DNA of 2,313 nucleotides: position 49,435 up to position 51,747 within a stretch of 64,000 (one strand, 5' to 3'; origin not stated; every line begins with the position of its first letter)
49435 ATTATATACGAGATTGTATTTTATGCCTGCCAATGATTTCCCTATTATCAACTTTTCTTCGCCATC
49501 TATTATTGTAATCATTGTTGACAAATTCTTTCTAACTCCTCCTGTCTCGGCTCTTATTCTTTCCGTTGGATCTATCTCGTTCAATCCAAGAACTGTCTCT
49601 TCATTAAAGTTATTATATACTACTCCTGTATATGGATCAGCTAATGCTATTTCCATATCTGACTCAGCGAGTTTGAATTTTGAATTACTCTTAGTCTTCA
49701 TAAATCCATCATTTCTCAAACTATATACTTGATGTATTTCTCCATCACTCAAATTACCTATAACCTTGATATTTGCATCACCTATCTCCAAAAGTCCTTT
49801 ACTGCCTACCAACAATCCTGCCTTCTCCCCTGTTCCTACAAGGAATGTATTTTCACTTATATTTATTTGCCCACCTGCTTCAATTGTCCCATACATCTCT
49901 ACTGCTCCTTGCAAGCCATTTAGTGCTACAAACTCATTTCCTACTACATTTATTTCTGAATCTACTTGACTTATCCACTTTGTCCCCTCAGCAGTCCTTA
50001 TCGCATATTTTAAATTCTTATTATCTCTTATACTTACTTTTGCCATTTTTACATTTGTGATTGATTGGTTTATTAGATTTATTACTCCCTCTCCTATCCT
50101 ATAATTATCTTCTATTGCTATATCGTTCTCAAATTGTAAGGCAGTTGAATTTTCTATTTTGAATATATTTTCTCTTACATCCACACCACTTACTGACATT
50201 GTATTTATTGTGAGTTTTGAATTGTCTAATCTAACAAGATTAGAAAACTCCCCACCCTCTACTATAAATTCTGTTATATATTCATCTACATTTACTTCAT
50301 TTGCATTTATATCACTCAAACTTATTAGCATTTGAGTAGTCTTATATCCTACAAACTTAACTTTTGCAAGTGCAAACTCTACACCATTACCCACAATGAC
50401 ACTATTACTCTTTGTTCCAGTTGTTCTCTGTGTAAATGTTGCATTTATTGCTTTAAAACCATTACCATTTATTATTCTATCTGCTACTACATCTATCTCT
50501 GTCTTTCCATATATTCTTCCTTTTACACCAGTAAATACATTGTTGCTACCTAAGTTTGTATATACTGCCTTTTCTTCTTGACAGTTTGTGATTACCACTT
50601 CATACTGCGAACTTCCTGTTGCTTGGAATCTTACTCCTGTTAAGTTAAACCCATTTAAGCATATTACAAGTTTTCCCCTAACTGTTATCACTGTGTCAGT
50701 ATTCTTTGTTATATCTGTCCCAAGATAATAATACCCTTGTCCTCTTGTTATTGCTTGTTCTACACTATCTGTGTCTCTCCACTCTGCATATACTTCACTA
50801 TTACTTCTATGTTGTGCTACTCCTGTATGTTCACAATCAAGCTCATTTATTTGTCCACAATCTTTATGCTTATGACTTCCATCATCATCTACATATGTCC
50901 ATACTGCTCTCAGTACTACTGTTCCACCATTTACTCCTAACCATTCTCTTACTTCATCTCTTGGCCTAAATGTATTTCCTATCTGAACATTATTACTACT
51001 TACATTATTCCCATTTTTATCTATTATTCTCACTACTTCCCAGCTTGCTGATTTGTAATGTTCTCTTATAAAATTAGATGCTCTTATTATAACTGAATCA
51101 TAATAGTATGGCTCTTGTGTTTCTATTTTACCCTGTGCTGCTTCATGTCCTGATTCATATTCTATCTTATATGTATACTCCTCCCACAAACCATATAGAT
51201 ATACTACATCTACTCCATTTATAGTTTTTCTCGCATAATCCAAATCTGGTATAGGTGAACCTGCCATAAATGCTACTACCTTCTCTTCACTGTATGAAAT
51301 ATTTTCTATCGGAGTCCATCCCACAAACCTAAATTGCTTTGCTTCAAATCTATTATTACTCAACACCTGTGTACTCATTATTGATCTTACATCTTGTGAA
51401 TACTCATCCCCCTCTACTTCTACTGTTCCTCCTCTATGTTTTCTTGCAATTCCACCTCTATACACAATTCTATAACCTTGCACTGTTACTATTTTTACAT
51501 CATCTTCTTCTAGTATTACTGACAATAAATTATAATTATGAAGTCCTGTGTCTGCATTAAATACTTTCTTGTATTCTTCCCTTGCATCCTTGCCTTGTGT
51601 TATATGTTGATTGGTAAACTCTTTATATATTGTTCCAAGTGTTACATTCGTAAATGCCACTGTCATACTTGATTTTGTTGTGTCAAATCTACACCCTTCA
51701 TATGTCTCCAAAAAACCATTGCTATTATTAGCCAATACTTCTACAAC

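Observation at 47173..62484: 5103-aa surface protein with a five-fold HxH..CG ... CL(N/S/R/A)G + beta-helix-like module of unknown function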

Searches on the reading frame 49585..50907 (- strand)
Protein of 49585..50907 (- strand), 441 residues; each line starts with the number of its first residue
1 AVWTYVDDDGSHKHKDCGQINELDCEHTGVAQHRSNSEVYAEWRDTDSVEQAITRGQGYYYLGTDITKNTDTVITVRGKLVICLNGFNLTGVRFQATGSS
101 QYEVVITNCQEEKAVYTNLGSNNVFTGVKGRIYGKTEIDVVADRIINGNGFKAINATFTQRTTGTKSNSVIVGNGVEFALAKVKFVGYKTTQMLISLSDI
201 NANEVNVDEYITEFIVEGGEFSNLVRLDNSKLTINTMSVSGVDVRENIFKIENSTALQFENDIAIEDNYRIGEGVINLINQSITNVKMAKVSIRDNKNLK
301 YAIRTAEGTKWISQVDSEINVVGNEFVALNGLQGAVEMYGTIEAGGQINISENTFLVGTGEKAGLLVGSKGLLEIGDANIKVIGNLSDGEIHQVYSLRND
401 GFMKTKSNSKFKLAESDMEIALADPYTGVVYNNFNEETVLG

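Call 9: search_protein_families(library=pfam, proteins=[window:49585-50907:-], max_evalue=5)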
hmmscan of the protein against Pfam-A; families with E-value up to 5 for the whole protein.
window:49585-50907:- (441 aa): 2 families
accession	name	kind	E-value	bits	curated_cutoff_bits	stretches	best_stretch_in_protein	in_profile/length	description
PF16397.10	DUF5006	-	0.013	15.1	34.1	1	49-146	135-222/263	Domain of unknown function (DUF5006)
PF17847.7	GlcV_C_terminal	-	0.62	11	27.6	1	181-229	9-56/61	Glucose ABC transporter C-terminal domain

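Call 42: find_related_loci(query=window:49585-50901:-, collection=genome_contigs, flank=10000)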
Query window:49585-50901:- (439 aa) in genome_contigs; peptide patterns used: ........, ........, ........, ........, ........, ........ (x = any residue, [..] = any of these).
90 stretches matched a pattern, but none encodes a relative of the query by tblastn (E <= 1e-3).
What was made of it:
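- Tried and rejected: With module 4 alone it found no relative (call 42), so the source genome is not among the species representatives.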

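Call 46: predict_structure(alignment_id=A2)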
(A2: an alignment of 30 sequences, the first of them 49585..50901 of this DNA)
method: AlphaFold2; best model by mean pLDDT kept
length: 439 residues; sequences in the alignment: 30
mean_pLDDT: 82.5   pTM: 0.85
mean pLDDT of the five models: 82.5, 81.1, 80.6, 79.4, 78.7
residues with pLDDT >= 90: 222; 70-90: 128; 50-70: 59; < 50: 30
segments of 3 or more residues with pLDDT < 50: 1-3, 188-211
pLDDT, mean of each block of 10 residues (from residue 1): 57 82 67 78 64 84 91 92 95 86 94 91 91 92 81 88 55 80 68 34 35 55 87 60 76 91 83 91 94 94 97 97 89 97 97 89 96 95 89 93 94 91 84 90
secondary structure, 60 per line:
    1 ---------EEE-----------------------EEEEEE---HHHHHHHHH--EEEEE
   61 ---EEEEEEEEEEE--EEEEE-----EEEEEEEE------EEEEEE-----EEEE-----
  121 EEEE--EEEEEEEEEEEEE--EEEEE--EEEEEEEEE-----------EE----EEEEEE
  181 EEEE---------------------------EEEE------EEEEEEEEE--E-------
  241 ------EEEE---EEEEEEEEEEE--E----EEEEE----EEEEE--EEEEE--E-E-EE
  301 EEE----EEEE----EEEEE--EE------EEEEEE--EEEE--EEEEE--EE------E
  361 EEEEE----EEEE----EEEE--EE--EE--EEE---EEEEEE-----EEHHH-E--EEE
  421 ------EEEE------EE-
elements in order: E10-12 E36-41 H45-53 E56-60 E64-74 E77-81 E87-94 E101-106 E112-115 E121-124 E127-139 E142-146 E149-157 E175-184 E212-215 E222-230 E247-250 E254-264 E272-276 E281-285 E288-292 E299-303 E308-311 E316-320 E331-336 E339-342 E345-349 E360-365 E370-373 E378-381 E392-394 E398-403 E418-420 E427-430
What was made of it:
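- On Right-handed parallel beta-helix fold (pectate-lyase-like superfamily): The AF2 model of module 4 has pLDDT 82.5 and pTM 0.85, with short beta-strands repeating through residues 56-430 (call 46).
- Checked: The N/G/I-rich runs are beta-helix rungs (call 46).
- Fold: AF2 on a 30-sequence alignment gives pLDDT 82.5 and pTM 0.85, an all-beta solenoid (call 46). HxH on a beta-strand (call 46) is a classic metal-ligand pair.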

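Call 49: fold_search(model_id=the predicted structure, library=pdb)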
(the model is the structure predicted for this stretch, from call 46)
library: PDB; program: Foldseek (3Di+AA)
matches with E <= 10: 342; with E <= 0.001: 0
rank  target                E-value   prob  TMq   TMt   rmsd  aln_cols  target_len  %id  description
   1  5w6f_A                2.5e-03  0.85  0.28  0.21  14.9       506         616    9  Crystal structure of Bacteriophage CBA120 tailspike protein 3 (TSP3, orf212) (released 2018-10-24)
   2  4mr0_A                6.4e-03  0.80  0.27  0.26  13.1       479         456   12  Crystal structure of PfbA, a surface adhesin of Streptococcus pneumoniae (released 2014-02-05)
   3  4ozz                  1.4e-02  0.60  0.23  0.24  13.8       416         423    8  Crystal Structure of the periplasmic alginate epimerase AlgG T265N T268M double mutant (released 2015-03-04)
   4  6f7d                  1.8e-02  0.82  0.29  0.26  11.3       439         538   10  Crystal structure of Dettilon tailspike protein (gp208) (released 2018-12-19)
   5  6nw9_C                2.1e-02  0.41  0.24  0.20  15.1       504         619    9  CRYSTAL STRUCTURE OF A TAILSPIKE PROTEIN 3 (TSP3, ORF212) FROM ESCHERICHIA COLI O157:H7 BACTERIOPHAGE CBA120 (released 2019-06-05)
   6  5lw3                  2.5e-02  0.41  0.23  0.26  14.6       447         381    9  Azotobacter vinelandii Mannuronan C-5 epimerase AlgE6 A-module (released 2017-10-25)
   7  6nw9_B                2.5e-02  0.38  0.25  0.20  15.1       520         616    9  CRYSTAL STRUCTURE OF A TAILSPIKE PROTEIN 3 (TSP3, ORF212) FROM ESCHERICHIA COLI O157:H7 BACTERIOPHAGE CBA120 (released 2019-06-05)
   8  4nk6                  2.7e-02  0.84  0.30  0.31  12.6       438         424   11  Crystal Structure of the periplasmic alginate epimerase AlgG (released 2014-01-15)
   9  3zpp                  2.9e-02  0.33  0.22  0.23  14.2       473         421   11  Structure of the Streptococcus pneumoniae surface protein and adhesin PfbA (released 2013-05-29)
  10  4mr0_B                3.1e-02  0.57  0.26  0.26  13.3       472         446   12  Crystal structure of PfbA, a surface adhesin of Streptococcus pneumoniae (released 2014-02-05)
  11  4urr_B                3.7e-02  0.60  0.31  0.28  13.6       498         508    8  Tailspike protein of Sf6 bacteriophage bound to Shigella flexneri O- antigen octasaccharide fragment (released 2015-07-15)
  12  6f7k_B                4.3e-02  0.66  0.29  0.25  11.1       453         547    9  Crystal structure of Dettilon tailspike protein (gp208) (released 2018-12-19)
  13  1ofm_A                4.3e-02  0.35  0.23  0.22  13.7       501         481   11  CRYSTAL STRUCTURE OF CHONDROITINASE B COMPLEXED TO CHONDROITIN 4-SULFATE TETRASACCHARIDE (released 2004-04-19)
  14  7o84_B                5.1e-02  0.44  0.27  0.29  13.1       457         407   12  Structure of the PL6 family alginate lyase Pedsa0632 from Pseudopedobacter saltans in complex with substrate (released 2021-07-28)
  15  9ozd_C                5.9e-02  0.20  0.18  0.21  15.3       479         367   11  Crystal structure of the polysaccharide lyase RbmB from Vibrio cholerae bound to Vibrio Polysaccharide (released 2026-03-11)
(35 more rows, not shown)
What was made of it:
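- Closest known: Right-handed parallel beta-helix adhesin/binding regions of Gram-positive surface proteins. Same: Both appear among the Foldseek hits (call 49).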

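Call 56: find_homologous_proteins(query=A2, max_evalue=0.00001)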
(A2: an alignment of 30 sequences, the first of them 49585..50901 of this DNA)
Query A2 (30 sequences) (439 aa, profile of the alignment): 6 proteins with E <= 0.00001 among 8000 candidates.
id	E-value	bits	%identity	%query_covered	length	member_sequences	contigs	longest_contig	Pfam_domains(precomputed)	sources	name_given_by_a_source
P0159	2.5e-90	322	29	15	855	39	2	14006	-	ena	-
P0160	1.3e-62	231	28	18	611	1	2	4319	-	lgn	-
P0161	1.7e-39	155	23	39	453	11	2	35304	-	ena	-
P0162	8.1e-37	146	29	18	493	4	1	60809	-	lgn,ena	-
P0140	8.4e-27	113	30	23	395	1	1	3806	-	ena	-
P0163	9.0e-7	47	34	10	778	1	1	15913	-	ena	-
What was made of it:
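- Tried and rejected: With the 30-sequence profile it returned only 6 proteins because of the candidate cap (call 56).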

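Call 57: find_encoding_contigs(protein=P0162, flank=6000, max_places=3)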
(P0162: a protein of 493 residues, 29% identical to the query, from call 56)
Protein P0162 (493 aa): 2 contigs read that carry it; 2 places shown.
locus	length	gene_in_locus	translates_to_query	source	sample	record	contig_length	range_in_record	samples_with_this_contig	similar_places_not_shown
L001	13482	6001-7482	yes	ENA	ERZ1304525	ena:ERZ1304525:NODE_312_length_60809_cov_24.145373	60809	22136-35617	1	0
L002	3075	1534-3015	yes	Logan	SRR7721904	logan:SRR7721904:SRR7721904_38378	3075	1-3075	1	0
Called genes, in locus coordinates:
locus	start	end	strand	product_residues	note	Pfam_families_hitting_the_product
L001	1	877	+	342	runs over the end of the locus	PF03553:Na_H_antiporter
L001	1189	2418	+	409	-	PF01595:CNNM, PF00571:CBS, PF03471:CorC_HlyC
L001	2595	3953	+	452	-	PF00860:Xan_ur_permease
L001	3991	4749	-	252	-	PF03372:Exo_endo_phos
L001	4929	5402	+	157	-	PF12682:Flavodoxin_4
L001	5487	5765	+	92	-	-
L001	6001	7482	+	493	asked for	-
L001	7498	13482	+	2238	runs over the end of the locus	-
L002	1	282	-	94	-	?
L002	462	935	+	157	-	PF12682:Flavodoxin_4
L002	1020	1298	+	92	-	-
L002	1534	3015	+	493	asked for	-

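Call 58: find_encoding_contigs(protein=P0159, flank=6000, max_places=3)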
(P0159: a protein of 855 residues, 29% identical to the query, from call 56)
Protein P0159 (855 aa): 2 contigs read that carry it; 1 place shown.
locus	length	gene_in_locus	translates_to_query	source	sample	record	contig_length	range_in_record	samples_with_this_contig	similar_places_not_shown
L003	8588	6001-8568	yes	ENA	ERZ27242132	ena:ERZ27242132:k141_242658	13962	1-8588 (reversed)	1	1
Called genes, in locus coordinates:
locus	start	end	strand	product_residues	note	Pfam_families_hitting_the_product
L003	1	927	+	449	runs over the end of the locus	PF03553:Na_H_antiporter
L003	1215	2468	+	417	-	PF01595:CNNM, PF00571:CBS, PF03471:CorC_HlyC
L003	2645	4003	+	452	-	PF00860:Xan_ur_permease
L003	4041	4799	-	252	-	PF03372:Exo_endo_phos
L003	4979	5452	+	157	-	PF12682:Flavodoxin_4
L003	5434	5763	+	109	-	-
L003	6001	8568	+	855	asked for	-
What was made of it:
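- Tried and rejected: Gene neighbourhoods of two small homologues (calls 57, 58) show transporters and flavodoxin but no conserved partner, so they give no functional clue.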

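Call 72: search_solved_structures(query=A2, max_evalue=10, show_alignments=2)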
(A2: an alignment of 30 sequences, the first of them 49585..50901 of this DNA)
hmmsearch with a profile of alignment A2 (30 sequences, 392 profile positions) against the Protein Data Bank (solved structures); distinct sequences matched with E-value up to 10: 4.
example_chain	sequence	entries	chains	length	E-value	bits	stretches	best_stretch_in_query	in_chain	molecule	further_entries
8q30_A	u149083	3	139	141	0.046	16.4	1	283-336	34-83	DUF4352 domain-containing protein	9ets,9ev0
3p8a_A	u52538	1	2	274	0.22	14.2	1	292-388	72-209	uncharacterized protein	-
9gtr_q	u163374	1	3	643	0.64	12.6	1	226-303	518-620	Gp5/Type VI secretion system Vgr protein OB-fold domain-containing protein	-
7qpk_A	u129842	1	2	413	4.2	9.9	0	295-372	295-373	A-region of Awp14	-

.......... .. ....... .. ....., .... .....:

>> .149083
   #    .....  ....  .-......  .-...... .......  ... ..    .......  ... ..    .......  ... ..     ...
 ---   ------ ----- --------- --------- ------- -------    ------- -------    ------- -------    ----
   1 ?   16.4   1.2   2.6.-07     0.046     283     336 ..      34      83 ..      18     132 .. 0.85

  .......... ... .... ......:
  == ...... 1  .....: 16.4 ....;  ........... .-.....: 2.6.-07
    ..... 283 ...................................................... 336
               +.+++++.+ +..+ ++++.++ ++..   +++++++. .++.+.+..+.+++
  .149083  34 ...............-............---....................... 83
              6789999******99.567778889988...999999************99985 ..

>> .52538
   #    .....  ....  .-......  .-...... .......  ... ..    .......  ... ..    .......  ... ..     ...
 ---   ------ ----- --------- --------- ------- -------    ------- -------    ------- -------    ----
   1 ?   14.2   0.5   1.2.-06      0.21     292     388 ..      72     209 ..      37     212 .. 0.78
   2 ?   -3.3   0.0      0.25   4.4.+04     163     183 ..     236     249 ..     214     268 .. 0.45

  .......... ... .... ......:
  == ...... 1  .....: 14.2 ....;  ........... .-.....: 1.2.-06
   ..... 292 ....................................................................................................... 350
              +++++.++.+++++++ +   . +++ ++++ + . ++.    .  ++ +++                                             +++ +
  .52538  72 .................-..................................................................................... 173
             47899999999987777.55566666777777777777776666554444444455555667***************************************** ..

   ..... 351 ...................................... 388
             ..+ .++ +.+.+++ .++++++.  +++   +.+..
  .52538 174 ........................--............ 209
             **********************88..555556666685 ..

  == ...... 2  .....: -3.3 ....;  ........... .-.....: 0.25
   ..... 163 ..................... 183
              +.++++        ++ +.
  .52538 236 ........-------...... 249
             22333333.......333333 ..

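Call 73: search_protein_families(library=pfam, alignment_id=A2, max_evalue=0.1)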
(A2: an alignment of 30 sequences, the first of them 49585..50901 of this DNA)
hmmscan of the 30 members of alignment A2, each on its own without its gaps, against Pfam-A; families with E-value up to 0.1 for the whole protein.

A. member 1, window:49585-50901:- (439 aa): 1 family
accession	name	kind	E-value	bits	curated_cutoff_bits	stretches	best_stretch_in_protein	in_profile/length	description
PF16397.10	DUF5006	-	0.013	15.1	34.1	1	47-144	135-222/263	Domain of unknown function (DUF5006)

B. families by the number of members that match (of 30 scanned): 10 families
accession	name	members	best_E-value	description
PF02415.23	Chlam_PMP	1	2.6e-05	Chlamydia polymorphic membrane protein (Chlamydia_PMP) repeat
PF11766.14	Candida_ALS_N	1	0.0022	Agglutinin-like protein, N-terminal domain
PF16318.11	DUF4957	1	0.008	Domain of unknown function (DUF4957)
PF23663.1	Znf_SCAND3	1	0.0095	SCAN domain-containing protein 3-like zinc finger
PF16397.10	DUF5006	1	0.013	Domain of unknown function (DUF5006)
PF24127.1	DUF7395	1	0.019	Domain of unknown function (DUF7395)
PF15592.11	Imm41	1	0.035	Immunity protein 41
PF25024.1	EGF_TEN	1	0.038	Teneurin EGF domain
PF09360.15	zf-CDGSH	1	0.05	Iron-binding zinc finger CDGSH type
PF01386.24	Ribosomal_L25p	1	0.073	Ribosomal L25p family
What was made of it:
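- Closest known: Chlamydial Pmp-type / PMP-repeat beta-helices. Same: In the higher-GC branch of the family the helix rungs read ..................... One member hits Chlam_PMP at E 2.6e-5 (call 73).
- Closest known: Structural Cys2His2 / Cys3His zinc knuckles. Different: Only single sub-threshold hits were seen, to Znf_SCAND3 and zf-CDGSH (call 73).
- There is no similarity to Hint, GPS, SEA or thioester/ester-bond domains in any search (calls 9, 72, 73).
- Tried and rejected: The weak DUF5006 hit on module 4 (E 0.013) was not reproduced in any other member (call 73) and was rejected as chance.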

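Call 78: fold_search(model_id=the predicted structure, library=viral)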
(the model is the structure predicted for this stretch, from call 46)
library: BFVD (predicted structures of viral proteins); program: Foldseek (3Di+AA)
matches with E <= 10: 629; with E <= 0.001: 0
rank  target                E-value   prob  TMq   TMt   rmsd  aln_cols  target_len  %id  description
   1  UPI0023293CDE         2.5e-03  0.99  0.37  0.25  14.7       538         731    9  (no name look-up for this kind of identifier)
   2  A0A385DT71            3.9e-03  0.89  0.27  0.20  13.4       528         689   11  Tailspike protein/preneck appendage [Bacteroides phage crAss001]
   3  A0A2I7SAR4            5.4e-03  0.85  0.31  0.19  13.2       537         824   11  (no name in the UniProt tables at hand)
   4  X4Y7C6                5.7e-03  0.63  0.26  0.20  15.9       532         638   11  Uncharacterized protein [Salmonella phage vB-SalM-SJ3]
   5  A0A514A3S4            6.5e-03  0.66  0.25  0.19  14.9       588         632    9  Uncharacterized protein [Arthrobacter phage Xenomorph]
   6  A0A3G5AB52            8.2e-03  0.98  0.41  0.39  11.0       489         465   12  Right handed beta helix domain-containing protein [Hyperionvirus sp.]
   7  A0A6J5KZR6            8.2e-03  0.75  0.22  0.17  11.9       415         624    9  Glycine-rich domain-containing protein [uncultured Caudovirales phage]
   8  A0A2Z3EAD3            1.1e-02  0.30  0.21  0.17  15.9       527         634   11  (no name in the UniProt tables at hand)
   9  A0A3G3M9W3            1.1e-02  0.57  0.23  0.18  13.8       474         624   13  Uncharacterized protein [Corynebacterium phage PeteyPab]
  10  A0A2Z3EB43            1.3e-02  0.82  0.33  0.33  11.7       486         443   10  (no name in the UniProt tables at hand)
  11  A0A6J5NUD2            1.3e-02  0.72  0.28  0.24  14.7       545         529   10  Right handed beta helix domain-containing protein [uncultured Caudovirales phage]
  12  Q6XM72                1.4e-02  0.44  0.23  0.23  14.4       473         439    9  FirrV-1-A15 [Feldmannia irregularis virus a]
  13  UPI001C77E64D         1.5e-02  0.41  0.22  0.20  15.3       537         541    9  (no name look-up for this kind of identifier)
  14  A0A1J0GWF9            1.5e-02  0.38  0.21  0.15  18.4       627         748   10  (no name in the UniProt tables at hand)
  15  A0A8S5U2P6            1.8e-02  0.90  0.29  0.24  10.2       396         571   13  Tail spike protein [Podoviridae sp. ctjUd6]
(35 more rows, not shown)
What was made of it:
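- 49585..50904 (-): Module 4 (aa 3861-4300). Head sequence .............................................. This is the modelled module and it forms a right-handed beta-helix. Foldseek results in calls 49 and 78.
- On Right-handed parallel beta-helix fold (pectate-lyase-like superfamily): Every Foldseek hit in PDB and BFVD is a right-handed beta-helix protein (calls 49, 78).
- Closest known: Phage tailspike/depolymerase and pectate-lyase-superfamily enzymes. Same: These are the best Foldseek E-values (calls 49, 78).
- All Foldseek hits are right-handed beta-helices: CBA120 TSP3, PfbA, AlgG, Sf6 TSP, L. reuteri SRRP and crAss001 tailspike (calls 49, 78). Foldseek neighbours include AlgG/AlgE6 epimerases, chondroitinase B, PL6 alginate lyases, polygalacturonases and phage depolymerase tailspikes (calls 49, 78).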

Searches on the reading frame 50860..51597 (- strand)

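Call 9: search_protein_families(library=pfam, proteins=[window:50860-51597:-], max_evalue=5)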
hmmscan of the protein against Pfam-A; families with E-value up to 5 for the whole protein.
window:50860-51597:- (246 aa): 1 family
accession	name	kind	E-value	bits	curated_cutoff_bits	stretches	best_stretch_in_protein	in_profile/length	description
PF08717.15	CoV_NSP8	-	0.15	12.3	27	1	180-208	148-176/197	Coronavirus replicase NSP8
